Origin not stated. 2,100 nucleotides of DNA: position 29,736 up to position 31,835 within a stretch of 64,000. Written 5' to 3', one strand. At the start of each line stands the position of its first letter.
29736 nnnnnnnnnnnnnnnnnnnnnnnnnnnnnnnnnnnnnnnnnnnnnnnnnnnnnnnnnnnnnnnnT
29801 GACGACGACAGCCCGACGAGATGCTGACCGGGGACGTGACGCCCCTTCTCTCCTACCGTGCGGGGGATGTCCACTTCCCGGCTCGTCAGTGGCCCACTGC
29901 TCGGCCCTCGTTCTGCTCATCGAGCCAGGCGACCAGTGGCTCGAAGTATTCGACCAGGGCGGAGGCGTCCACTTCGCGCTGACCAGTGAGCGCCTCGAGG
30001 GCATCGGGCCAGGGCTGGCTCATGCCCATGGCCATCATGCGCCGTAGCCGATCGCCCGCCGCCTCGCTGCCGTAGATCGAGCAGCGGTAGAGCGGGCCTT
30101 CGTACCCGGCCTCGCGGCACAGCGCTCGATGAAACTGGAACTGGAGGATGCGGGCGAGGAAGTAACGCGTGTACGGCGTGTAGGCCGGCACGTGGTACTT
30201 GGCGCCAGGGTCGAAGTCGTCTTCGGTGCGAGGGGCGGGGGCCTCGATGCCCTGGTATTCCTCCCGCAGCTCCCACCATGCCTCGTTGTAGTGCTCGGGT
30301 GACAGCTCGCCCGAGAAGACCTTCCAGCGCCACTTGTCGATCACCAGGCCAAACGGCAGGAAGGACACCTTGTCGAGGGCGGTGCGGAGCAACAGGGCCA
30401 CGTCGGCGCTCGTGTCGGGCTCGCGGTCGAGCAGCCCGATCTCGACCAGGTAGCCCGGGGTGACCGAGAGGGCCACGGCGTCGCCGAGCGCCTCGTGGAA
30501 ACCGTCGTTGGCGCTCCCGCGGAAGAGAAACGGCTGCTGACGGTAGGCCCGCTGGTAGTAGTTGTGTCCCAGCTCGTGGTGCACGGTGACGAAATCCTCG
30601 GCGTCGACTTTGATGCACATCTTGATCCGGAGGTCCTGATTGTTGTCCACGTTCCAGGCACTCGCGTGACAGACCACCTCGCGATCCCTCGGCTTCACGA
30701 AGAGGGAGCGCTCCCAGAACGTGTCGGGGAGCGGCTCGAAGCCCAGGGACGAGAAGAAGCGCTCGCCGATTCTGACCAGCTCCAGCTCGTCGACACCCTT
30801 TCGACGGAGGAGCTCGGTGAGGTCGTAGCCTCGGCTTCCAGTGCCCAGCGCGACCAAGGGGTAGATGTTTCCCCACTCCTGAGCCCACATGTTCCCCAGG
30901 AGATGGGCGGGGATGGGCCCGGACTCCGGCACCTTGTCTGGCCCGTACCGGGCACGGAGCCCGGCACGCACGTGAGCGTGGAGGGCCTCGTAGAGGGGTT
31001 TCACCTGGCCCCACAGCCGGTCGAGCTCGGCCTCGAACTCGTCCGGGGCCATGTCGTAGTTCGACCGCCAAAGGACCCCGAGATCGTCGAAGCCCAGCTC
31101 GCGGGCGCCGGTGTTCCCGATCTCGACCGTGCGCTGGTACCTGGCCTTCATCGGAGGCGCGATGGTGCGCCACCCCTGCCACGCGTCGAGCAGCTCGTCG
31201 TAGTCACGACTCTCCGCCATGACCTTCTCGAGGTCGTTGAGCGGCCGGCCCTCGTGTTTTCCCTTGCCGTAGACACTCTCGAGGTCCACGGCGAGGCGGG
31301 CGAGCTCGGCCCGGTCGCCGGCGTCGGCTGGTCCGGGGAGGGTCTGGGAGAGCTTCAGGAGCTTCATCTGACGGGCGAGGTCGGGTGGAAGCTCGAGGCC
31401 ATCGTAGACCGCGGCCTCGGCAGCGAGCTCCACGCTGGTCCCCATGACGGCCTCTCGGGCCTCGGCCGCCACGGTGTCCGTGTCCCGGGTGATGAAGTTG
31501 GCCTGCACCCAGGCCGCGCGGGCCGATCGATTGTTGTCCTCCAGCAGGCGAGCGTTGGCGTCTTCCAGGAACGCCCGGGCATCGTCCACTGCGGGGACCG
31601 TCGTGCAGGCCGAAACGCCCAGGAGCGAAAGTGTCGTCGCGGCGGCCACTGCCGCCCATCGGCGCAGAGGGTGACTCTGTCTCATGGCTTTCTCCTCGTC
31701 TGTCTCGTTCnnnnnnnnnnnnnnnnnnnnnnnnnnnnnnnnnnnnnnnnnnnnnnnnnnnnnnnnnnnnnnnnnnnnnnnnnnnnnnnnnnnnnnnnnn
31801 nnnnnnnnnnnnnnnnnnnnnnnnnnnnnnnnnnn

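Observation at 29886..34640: Bacterial dynamin-like GTPase immediately upstream of a lipoprotein ACE-like M2 peptidase, with a DUF481 outer-membrane barrel upstream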

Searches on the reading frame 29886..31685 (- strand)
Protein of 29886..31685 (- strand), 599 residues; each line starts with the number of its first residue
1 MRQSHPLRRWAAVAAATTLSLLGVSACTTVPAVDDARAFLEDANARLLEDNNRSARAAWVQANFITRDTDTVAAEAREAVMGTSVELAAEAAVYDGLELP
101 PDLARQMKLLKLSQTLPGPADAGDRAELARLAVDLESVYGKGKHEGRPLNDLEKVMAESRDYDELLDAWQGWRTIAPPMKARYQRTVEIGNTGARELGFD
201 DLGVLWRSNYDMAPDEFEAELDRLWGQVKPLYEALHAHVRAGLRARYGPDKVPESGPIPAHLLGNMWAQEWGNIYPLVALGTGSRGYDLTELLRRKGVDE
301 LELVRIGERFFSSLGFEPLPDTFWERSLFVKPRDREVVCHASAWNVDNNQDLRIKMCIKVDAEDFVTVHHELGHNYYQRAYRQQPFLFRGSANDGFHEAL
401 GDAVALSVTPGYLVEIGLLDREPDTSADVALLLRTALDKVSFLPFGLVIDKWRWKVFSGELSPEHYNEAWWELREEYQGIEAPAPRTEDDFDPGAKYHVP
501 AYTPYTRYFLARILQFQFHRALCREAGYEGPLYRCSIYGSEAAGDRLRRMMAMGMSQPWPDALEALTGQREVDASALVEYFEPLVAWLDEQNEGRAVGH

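Call 6: search_protein_families(library=pfam, proteins=[window:29886-31685:-], max_evalue=0.01)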
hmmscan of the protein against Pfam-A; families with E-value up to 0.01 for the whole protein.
window:29886-31685:- (599 aa): 1 family
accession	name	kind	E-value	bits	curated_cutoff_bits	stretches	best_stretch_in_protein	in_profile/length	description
PF01401.24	Peptidase_M2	-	4.1e-215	716.3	23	1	34-598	5-580/581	Angiotensin-converting enzyme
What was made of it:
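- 29886..31685 (-): M2 (ACE-like) zinc dipeptidyl-carboxypeptidase, 599 aa. Signal peptide with lipobox Cys27; HELGH at aa 370-374; third zinc ligand E398. Pfam PF01401, 716 bits (call 6).
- On Peptidase family M2 (ACE-like dipeptidyl carboxypeptidase): PF01401, 716 bits, covering positions 5-580 of the 581-position model (call 6).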

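Call 7: search_protein_families(library=ncbifam, proteins=[window:29886-31685:-], max_evalue=0.01)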
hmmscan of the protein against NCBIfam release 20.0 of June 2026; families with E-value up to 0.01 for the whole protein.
window:29886-31685:- (599 aa): 0 families

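Call 29: find_homologous_proteins(query=window:29889-31685:-, max_evalue=1e-10)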
Query window:29889-31685:- (599 aa): 8000 proteins with E <= 1e-10 among 8000 candidates; the best 120 are listed.
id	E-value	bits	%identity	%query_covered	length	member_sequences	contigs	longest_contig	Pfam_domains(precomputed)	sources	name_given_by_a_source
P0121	0.0e+0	1384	100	100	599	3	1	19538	PF01401.25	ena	-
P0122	0.0e+0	1321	97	98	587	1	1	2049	PF01401.25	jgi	jgi:peptidyl-dipeptidase A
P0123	0.0e+0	1287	93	100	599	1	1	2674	PF01401.25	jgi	-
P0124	0.0e+0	1179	84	100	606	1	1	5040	PF01401.25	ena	-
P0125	0.0e+0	1140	84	96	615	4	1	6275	PF01401.25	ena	-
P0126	0.0e+0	1122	82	96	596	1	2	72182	PF01401.25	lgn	-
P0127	0.0e+0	1090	77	100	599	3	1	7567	PF01401.25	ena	-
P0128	0.0e+0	1088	77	100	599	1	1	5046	PF01401.25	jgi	jgi:peptidyl-dipeptidase A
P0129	0.0e+0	1025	73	98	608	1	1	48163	PF01401.25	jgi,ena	-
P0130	0.0e+0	1023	77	95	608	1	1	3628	PF01401.25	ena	-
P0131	1.3e-298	1010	74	95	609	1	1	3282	PF01401.25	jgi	-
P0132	1.5e-293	993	73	99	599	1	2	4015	PF01401.25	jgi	jgi:peptidyl-dipeptidase A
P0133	5.6e-293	991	76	93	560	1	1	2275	PF01401.25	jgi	jgi:peptidyl-dipeptidase A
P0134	9.7e-289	977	73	95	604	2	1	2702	PF01401.25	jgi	-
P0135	8.4e-288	974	73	95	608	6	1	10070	PF01401.25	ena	-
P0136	8.7e-268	908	63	100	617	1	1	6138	PF01401.25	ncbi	ncbi:MAG: M2 family metallopeptidase [Terriglobia bacterium]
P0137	1.6e-264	897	65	96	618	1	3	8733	PF01401.25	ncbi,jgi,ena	-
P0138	1.8e-264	897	64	98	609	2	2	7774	PF01401.25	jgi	jgi:peptidyl-dipeptidase A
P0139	2.2e-264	897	98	65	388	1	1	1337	PF01401.25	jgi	jgi:peptidyl-dipeptidase A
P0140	2.5e-264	897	66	96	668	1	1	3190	PF01401.25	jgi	-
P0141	1.8e-263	894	67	95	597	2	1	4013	PF01401.25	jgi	jgi:peptidyl-dipeptidase A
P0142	2.1e-263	894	64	94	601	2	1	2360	PF01401.25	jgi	-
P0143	3.1e-263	893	65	98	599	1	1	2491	PF01401.25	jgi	-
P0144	2.3e-261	887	64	93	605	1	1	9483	PF01401.25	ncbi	-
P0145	2.9e-261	887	63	98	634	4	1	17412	PF01401.25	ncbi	-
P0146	3.4e-261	886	65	95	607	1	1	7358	PF01401.25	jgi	jgi:peptidyl-dipeptidase A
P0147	3.5e-261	886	64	95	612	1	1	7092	PF01401.25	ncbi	ncbi:MAG: M2 family metallopeptidase [Burkholderiales bacterium]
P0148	3.6e-261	886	66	94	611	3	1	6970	PF01401.25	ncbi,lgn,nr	ncbi:MAG: peptidase M2 family protein [Acidobacteria bacterium]|nr:MAG: peptidase M2 family protein 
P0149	8.7e-261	885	65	95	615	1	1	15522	PF01401.25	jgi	jgi:peptidyl-dipeptidase A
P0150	1.8e-260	884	64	93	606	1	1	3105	PF01401.25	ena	-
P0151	3.9e-260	883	64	95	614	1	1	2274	PF01401.25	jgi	jgi:peptidyl-dipeptidase A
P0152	5.8e-260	882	65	93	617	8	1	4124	PF01401.25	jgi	jgi:peptidyl-dipeptidase A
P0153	7.8e-260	882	65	94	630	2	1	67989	PF01401.25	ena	-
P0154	8.9e-260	882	63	96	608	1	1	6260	PF01401.25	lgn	-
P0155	1.6e-259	881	65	97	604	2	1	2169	PF01401.25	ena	-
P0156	1.6e-259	881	65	94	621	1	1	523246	PF01401.25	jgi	jgi:peptidyl-dipeptidase A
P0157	1.9e-259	881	65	93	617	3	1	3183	PF01401.25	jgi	jgi:peptidyl-dipeptidase A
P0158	2.1e-259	880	64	98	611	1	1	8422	PF01401.25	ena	-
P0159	2.6e-259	880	65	96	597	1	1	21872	PF01401.25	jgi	-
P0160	2.9e-259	880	65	93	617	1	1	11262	PF01401.25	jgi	jgi:peptidyl-dipeptidase A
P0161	3.1e-259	880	65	94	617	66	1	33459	PF01401.25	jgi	-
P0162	3.5e-259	880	65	94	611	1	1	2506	PF01401.25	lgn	-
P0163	6.2e-259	879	66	96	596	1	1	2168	PF01401.25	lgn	-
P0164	9.8e-259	878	64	95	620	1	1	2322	PF01401.25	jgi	-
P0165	1.2e-258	878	64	95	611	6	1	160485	PF01401.25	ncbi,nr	ncbi:MAG TPA: M2 family metallopeptidase [Terriglobales bacterium]|nr:M2 family metallopeptidase [Te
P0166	1.3e-258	878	63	98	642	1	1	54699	PF01401.25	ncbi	-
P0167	2.0e-258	877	63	95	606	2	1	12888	PF01401.25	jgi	jgi:peptidyl-dipeptidase A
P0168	2.1e-258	877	63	95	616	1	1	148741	PF01401.25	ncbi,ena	-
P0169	2.1e-258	877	64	95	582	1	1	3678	PF01401.25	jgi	jgi:peptidyl-dipeptidase A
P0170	2.7e-258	877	63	99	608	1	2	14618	PF01401.25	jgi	jgi:peptidyl-dipeptidase A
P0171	3.0e-258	877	64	95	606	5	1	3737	PF01401.25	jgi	jgi:peptidyl-dipeptidase A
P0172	3.4e-258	876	65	96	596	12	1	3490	PF01401.25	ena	-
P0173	3.6e-258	876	65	94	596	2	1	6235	PF01401.25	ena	-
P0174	4.1e-258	876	63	98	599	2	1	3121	PF01401.25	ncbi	-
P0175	4.4e-258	876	65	96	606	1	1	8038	PF01401.25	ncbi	-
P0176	5.8e-258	876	66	95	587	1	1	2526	PF01401.25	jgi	jgi:peptidyl-dipeptidase A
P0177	1.0e-257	875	61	98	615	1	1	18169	PF01401.25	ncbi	-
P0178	1.4e-257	874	66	94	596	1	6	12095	PF01401.25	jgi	jgi:peptidyl-dipeptidase A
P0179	1.4e-257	874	63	100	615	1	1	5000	PF01401.25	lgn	-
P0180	1.4e-257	874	65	95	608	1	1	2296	PF01401.25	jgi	jgi:peptidyl-dipeptidase A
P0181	1.5e-257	874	62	96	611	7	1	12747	PF01401.25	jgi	jgi:peptidyl-dipeptidase A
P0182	1.8e-257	874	65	94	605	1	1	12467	PF01401.25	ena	-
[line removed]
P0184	2.0e-257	874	63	96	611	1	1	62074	PF01401.25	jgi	jgi:peptidyl-dipeptidase A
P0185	2.4e-257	874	64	98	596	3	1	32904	PF01401.25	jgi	-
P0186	2.7e-257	873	66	94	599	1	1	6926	PF01401.25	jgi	jgi:peptidyl-dipeptidase A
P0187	2.8e-257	873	65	95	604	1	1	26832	PF01401.25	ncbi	-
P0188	2.9e-257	873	61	97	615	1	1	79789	PF01401.25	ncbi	-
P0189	3.6e-257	873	64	94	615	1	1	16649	PF01401.25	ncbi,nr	ncbi:MAG TPA: M2 family metallopeptidase [Vicinamibacteria bacterium]|nr:M2 family metallopeptidase 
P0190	4.0e-257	873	65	95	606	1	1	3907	PF01401.25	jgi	jgi:peptidyl-dipeptidase A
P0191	4.1e-257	873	64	98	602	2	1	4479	PF01401.25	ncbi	-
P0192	4.7e-257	873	63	96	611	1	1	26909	PF01401.25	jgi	jgi:peptidyl-dipeptidase A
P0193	5.5e-257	872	61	99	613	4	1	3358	PF01401.25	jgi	-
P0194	5.5e-257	872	66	95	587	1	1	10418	PF01401.25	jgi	jgi:peptidyl-dipeptidase A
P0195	5.6e-257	872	65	95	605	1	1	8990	PF01401.25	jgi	jgi:peptidyl-dipeptidase A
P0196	5.9e-257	872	65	95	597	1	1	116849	PF01401.25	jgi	jgi:peptidyl-dipeptidase A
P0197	5.9e-257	872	65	95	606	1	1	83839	PF01401.25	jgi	jgi:peptidyl-dipeptidase A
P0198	1.1e-256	871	66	92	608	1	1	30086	PF01401.25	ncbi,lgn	-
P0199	1.1e-256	871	64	94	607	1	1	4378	PF01401.25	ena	-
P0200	2.0e-256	871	63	98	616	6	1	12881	PF01401.25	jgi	-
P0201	2.4e-256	870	65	95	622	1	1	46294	PF01401.25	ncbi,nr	ncbi:MAG TPA: M2 family metallopeptidase [Thermoanaerobaculia bacterium]|nr:M2 family metallopeptida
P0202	2.4e-256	870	63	96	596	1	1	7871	PF01401.25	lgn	-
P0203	5.1e-256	869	63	99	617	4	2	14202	PF01401.25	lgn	-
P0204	5.8e-256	869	65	95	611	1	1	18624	PF01401.25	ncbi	ncbi:MAG TPA: M2 family metallopeptidase [Longimicrobiales bacterium]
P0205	6.3e-256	869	63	96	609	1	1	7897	PF01401.25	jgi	jgi:peptidyl-dipeptidase A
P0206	6.7e-256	869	66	92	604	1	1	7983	PF01401.25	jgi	-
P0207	8.4e-256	869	65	96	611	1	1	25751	PF01401.25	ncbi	-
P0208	9.5e-256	868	64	95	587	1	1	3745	PF01401.25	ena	-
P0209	1.0e-255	868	65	96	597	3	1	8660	PF01401.25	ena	-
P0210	1.1e-255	868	66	94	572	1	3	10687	PF01401.25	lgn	-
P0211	1.1e-255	868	65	96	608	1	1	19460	PF01401.25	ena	-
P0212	1.2e-255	868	65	91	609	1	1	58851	PF01401.25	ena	-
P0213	1.2e-255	868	61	98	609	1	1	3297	PF01401.25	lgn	-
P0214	1.2e-255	868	66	92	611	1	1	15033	PF01401.25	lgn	-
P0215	1.6e-255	868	63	95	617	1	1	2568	PF01401.25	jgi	jgi:peptidyl-dipeptidase A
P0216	1.7e-255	867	60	99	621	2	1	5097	PF01401.25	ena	-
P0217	1.8e-255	867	64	95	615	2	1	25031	PF01401.25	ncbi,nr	ncbi:MAG TPA: M2 family metallopeptidase [Thermoanaerobaculia bacterium]|nr:M2 family metallopeptida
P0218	2.1e-255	867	63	98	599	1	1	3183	PF01401.25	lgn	-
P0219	2.4e-255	867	66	95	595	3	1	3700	PF01401.25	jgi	jgi:peptidyl-dipeptidase A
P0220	2.5e-255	867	62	98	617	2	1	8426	PF01401.25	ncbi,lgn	-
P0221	2.7e-255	867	64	95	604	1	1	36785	PF01401.25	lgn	-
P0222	2.8e-255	867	63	96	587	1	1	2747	PF01401.25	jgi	jgi:peptidyl-dipeptidase A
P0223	3.0e-255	867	62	96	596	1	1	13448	PF01401.25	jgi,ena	-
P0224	3.1e-255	867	63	98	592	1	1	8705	PF01401.25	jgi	jgi:peptidyl-dipeptidase A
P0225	3.8e-255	866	64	97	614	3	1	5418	PF01401.25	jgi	-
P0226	3.8e-255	866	64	95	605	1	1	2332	PF01401.25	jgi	jgi:peptidyl-dipeptidase A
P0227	3.8e-255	866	66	95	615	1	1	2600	PF01401.25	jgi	jgi:peptidyl-dipeptidase A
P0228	4.1e-255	866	64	98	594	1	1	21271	PF01401.25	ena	-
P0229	4.2e-255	866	65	94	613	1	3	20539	PF01401.25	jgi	jgi:peptidyl-dipeptidase A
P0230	4.4e-255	866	63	94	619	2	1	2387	PF01401.25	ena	-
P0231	4.9e-255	866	64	95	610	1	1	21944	PF01401.25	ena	-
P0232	4.9e-255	866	64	94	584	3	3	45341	PF01401.25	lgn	-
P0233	5.1e-255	866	64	94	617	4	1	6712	PF01401.25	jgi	jgi:peptidyl-dipeptidase A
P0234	5.2e-255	866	66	95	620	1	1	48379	PF01401.25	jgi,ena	-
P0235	5.8e-255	866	65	91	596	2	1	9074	PF01401.25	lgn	-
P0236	6.0e-255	866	65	95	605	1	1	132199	PF01401.25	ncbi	ncbi:MAG: M2 family metallopeptidase [Rhodothermales bacterium]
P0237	6.4e-255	866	63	99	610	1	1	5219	PF01401.25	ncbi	-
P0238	7.0e-255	865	65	94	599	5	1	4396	PF01401.25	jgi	jgi:peptidyl-dipeptidase A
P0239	7.8e-255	865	65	95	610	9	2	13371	PF01401.25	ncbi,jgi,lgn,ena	-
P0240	8.9e-255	865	62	96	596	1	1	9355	PF01401.25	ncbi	-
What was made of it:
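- M2 has more than 8000 homologues across many phyla (call 29).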

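Call 32: find_encoding_contigs(protein=P0129, flank=6000, max_places=2)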
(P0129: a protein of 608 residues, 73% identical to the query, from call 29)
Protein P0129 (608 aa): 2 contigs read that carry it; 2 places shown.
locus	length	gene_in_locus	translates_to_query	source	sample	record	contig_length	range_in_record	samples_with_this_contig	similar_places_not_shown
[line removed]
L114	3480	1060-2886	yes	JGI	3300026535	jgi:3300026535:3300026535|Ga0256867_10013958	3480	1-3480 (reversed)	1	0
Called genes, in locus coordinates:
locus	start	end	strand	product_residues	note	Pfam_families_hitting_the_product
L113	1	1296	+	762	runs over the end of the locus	PF00982:Glyco_transf_20, PF02358:Trehalose_PPase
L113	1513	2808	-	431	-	PF01569:PAP2 (weak), PF22778:VCPO_2nd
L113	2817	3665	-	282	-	-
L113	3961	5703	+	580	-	PF03193:RsgA_GTPase (faint), PF00009:GTP_EFTU, PF00350:Dynamin_N, PF01926:MMR_HSR1, PF04548:AIG1 (weak), PF00350:Dynamin_N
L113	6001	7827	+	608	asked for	PF01401:Peptidase_M2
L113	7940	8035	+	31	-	-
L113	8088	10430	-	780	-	PF01370:Epimerase, PF07993:NAD_binding_4, PF01553:Acyltransferase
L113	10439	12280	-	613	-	PF01565:FAD_binding_4, PF02913:FAD-oxidase_C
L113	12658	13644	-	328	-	PF01467:CTP_transf_like (weak), PF13521:AAA_28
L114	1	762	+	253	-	?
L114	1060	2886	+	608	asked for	PF01401:Peptidase_M2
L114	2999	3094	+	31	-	-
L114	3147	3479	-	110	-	?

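Call 33: find_encoding_contigs(protein=P0156, flank=6000, max_places=2)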
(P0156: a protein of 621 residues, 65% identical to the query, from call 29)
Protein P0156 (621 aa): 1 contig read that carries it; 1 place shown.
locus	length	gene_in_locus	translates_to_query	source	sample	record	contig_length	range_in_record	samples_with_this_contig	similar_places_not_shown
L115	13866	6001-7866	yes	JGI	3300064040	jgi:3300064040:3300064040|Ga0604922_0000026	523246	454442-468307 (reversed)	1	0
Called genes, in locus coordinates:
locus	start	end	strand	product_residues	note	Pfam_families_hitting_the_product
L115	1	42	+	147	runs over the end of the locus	PF00293:NUDIX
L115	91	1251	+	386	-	PF00155:Aminotran_1_2, PF01041:DegT_DnrJ_EryC1 (weak)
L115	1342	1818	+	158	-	PF01625:PMSR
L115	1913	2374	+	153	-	PF04214:DUF411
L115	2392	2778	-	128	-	-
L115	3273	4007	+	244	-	PF01863:YgjP-like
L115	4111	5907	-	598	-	PF19291:TREH_N, PF00723:Glyco_hydro_15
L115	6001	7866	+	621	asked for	PF01401:Peptidase_M2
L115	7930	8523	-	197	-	PF14060:DUF4252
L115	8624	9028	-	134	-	-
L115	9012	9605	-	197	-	PF04542:Sigma70_r2, PF08281:Sigma70_r4_2, PF04545:Sigma70_r4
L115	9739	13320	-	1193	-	PF00580:UvrD-helicase, PF13245:AAA_19, PF13361:UvrD_C, PF13538:UvrD_C_2 (faint), PF12705:PDDEXK_1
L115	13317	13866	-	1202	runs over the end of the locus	PF12705:PDDEXK_1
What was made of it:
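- A 65% identical M2 homologue (L115) has no dynamin nearby (call 33).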
